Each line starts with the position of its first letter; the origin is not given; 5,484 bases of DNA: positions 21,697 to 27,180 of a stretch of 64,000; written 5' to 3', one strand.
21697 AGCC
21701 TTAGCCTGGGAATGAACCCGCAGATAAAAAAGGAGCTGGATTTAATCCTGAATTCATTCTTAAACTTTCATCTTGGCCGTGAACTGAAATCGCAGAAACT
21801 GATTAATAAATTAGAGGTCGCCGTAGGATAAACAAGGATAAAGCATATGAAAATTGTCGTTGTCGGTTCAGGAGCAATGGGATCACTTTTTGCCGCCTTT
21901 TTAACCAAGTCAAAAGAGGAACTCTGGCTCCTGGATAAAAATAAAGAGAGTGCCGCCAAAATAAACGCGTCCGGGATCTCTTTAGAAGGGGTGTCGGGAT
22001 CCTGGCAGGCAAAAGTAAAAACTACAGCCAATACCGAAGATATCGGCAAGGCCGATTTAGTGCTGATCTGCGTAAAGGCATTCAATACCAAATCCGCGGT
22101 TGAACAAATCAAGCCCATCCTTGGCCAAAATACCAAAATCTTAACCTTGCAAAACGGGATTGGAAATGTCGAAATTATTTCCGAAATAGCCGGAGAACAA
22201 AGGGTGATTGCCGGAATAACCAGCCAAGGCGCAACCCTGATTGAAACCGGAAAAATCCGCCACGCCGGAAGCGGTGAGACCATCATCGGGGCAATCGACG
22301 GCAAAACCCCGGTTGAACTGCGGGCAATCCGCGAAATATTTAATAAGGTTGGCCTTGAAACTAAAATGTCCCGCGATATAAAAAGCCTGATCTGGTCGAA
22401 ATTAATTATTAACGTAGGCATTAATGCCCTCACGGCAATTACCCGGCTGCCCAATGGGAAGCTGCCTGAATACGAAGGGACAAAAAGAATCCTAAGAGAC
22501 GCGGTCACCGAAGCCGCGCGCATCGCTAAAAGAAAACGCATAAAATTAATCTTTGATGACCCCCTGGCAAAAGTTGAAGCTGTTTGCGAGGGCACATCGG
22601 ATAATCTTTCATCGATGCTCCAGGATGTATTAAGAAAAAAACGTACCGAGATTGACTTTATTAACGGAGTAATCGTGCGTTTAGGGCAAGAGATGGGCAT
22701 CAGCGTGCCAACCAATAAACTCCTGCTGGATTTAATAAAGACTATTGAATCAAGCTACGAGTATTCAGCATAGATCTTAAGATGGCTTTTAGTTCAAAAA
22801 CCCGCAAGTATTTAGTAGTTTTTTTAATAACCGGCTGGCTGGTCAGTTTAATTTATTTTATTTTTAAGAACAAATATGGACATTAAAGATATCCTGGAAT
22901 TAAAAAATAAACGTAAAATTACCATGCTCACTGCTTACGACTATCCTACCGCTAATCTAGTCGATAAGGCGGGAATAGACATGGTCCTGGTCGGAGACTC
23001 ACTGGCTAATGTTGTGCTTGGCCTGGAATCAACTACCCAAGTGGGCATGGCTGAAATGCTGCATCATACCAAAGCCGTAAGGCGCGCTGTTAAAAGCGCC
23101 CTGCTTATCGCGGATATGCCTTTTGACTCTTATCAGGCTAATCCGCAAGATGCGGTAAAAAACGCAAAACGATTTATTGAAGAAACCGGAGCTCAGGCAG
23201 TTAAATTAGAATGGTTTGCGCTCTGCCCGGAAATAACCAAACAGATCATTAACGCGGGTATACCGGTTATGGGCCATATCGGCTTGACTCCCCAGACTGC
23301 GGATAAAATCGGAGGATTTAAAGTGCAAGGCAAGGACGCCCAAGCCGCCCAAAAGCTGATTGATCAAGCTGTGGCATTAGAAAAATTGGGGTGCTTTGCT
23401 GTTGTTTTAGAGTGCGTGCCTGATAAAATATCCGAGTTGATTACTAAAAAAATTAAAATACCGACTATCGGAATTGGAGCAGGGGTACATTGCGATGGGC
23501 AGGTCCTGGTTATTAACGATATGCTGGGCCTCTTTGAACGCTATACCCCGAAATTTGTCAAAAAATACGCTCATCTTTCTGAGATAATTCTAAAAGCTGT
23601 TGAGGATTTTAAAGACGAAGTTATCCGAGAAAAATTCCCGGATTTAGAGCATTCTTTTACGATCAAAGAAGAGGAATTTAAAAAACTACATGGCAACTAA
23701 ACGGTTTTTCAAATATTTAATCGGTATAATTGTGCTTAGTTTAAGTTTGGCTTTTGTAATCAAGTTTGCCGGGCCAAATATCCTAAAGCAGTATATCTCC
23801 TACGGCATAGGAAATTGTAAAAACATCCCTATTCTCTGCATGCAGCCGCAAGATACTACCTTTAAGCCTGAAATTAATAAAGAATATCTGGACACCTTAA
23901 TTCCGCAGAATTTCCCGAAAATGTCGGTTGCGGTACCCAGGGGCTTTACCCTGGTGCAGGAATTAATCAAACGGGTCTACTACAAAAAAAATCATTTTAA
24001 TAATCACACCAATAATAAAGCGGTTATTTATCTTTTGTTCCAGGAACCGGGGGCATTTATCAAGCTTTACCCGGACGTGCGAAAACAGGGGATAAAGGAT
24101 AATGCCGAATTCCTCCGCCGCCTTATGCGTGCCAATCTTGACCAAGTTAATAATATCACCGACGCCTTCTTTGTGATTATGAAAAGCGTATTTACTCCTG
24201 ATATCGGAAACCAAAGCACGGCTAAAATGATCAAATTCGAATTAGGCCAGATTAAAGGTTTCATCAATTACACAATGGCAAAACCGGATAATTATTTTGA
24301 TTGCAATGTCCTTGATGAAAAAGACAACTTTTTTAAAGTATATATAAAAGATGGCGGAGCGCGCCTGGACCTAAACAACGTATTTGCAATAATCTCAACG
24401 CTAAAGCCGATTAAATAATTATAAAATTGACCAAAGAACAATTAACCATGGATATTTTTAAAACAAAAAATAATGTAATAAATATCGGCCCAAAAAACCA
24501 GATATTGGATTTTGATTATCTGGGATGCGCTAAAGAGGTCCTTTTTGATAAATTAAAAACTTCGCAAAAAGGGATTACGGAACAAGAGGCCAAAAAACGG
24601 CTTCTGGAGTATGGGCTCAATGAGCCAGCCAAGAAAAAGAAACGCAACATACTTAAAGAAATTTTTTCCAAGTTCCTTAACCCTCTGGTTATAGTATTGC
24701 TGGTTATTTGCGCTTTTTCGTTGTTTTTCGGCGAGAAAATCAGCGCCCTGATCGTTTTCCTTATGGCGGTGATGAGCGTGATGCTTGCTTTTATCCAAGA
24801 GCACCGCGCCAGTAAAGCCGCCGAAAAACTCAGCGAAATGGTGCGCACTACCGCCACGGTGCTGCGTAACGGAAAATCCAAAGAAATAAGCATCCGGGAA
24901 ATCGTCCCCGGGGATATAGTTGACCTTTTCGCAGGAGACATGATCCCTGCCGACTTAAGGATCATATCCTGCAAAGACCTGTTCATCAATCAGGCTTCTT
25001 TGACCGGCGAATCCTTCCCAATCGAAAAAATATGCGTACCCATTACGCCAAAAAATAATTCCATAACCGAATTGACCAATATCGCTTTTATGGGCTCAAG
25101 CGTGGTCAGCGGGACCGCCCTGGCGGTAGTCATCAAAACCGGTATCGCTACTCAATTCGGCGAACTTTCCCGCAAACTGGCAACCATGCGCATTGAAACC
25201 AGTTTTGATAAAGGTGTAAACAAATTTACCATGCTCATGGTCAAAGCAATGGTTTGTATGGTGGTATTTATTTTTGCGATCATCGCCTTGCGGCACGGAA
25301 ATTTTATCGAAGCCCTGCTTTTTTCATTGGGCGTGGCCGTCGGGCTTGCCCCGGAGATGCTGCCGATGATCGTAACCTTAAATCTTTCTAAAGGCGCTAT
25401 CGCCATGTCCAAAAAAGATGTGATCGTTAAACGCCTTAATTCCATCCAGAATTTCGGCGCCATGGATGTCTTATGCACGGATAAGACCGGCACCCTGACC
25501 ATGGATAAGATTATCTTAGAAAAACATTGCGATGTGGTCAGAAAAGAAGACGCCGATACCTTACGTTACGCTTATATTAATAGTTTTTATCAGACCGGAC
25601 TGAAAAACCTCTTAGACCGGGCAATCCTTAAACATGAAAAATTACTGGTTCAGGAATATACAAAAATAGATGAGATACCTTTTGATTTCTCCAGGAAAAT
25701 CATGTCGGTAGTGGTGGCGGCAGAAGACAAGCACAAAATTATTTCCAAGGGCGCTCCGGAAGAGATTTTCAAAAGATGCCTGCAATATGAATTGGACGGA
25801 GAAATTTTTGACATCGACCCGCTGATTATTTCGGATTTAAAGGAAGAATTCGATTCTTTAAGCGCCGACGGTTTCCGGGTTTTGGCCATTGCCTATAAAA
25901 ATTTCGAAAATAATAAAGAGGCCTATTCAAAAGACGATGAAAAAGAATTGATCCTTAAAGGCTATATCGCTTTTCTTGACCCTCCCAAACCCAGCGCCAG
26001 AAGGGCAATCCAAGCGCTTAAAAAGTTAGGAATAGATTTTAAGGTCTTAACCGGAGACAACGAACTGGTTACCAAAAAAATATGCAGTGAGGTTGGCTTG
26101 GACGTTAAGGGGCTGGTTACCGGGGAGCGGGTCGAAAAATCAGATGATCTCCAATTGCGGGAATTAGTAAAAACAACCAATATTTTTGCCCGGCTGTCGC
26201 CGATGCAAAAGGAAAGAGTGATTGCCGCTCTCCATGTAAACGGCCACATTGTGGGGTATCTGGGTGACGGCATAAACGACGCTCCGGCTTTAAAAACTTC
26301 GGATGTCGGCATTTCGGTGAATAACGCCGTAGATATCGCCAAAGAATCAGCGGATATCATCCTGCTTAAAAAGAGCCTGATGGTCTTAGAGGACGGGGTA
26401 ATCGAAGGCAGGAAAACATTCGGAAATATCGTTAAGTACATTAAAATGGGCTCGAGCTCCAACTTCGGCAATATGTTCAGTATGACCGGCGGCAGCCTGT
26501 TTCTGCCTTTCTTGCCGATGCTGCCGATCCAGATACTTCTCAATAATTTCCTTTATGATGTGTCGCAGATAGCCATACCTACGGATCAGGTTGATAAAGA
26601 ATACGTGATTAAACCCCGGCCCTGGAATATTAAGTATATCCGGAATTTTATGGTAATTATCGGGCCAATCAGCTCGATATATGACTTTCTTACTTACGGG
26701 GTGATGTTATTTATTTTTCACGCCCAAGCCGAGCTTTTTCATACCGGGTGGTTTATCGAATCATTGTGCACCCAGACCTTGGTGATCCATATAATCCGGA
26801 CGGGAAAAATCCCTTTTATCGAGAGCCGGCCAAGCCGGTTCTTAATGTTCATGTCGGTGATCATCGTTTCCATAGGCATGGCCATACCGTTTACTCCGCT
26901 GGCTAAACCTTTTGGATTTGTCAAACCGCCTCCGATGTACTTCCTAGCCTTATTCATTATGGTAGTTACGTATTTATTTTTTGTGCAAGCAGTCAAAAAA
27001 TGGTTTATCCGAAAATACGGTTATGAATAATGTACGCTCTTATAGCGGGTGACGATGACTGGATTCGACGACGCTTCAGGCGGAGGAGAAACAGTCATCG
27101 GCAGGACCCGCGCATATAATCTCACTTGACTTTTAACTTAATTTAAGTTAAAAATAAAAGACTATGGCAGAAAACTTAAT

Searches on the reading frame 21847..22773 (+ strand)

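Call 72: search_protein_families(library=pfam, proteins=[window:21847-22773:+], max_evalue=0.0001)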
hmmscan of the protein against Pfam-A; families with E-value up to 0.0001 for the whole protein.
window:21847-22773:+ (308 aa): 4 families
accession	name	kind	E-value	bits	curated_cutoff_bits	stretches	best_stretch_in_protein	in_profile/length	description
PF02558.23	ApbA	-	2.6e-42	144.4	22.2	1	3-151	1-149/150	Ketopantoate reductase PanE/ApbA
PF08546.17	ApbA_C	-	4.7e-37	127.6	22.7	1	177-301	1-125/125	Ketopantoate reductase PanE/ApbA C terminal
PF01210.29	NAD_Gly3P_dh_N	-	2.4e-08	34.5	23.1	1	2-117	1-120/158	NAD-dependent glycerol-3-phosphate dehydrogenase N-terminus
PF03807.23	F420_oxidored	-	1.1e-06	29.6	21.6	1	2-90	1-81/94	NADP oxidoreductase coenzyme F420-dependent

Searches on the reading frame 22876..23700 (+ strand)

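Call 72: search_protein_families(library=pfam, proteins=[window:22876-23700:+], max_evalue=0.0001)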
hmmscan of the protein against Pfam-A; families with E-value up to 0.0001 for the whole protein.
window:22876-23700:+ (274 aa): 2 families
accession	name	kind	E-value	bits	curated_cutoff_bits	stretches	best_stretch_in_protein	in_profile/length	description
PF02548.21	Pantoate_transf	-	1.2e-110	369.5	28.7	1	3-256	4-258/259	Ketopantoate hydroxymethyltransferase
PF13714.12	PEP_mutase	-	2.1e-07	31.2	31.5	1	8-112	3-105/240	Phosphoenolpyruvate phosphomutase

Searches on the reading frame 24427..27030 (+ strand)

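Call 71: search_protein_families(library=pfam, proteins=[window:24427-27030:+], max_evalue=0.0001)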
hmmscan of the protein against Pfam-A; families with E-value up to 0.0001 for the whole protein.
window:24427-27030:+ (867 aa): 6 families
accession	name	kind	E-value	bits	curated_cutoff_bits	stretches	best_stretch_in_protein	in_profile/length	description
PF00122.25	E1-E2_ATPase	-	2.3e-41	141.7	28.1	1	138-330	2-181/181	E1-E2 ATPase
PF00689.26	Cation_ATPase_C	-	4.8e-21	75.8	27.3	1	695-858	1-174/175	Cation transporting ATPase, C-terminus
PF00690.31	Cation_ATPase_N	-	7.3e-16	58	20.4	1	37-96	7-67/69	Cation transporter/ATPase, N-terminus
PF00702.32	Hydrolase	-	1.2e-15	58.8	26.4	1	346-624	1-189/191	haloacid dehalogenase-like hydrolase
PF13246.12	Cation_ATPase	-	1e-11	45.1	21.7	1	373-452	9-89/91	Cation transport ATPase (P-type)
PF08282.18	Hydrolase_3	-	9.7e-05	22.7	20.9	0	602-648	199-245/255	haloacid dehalogenase-like hydrolase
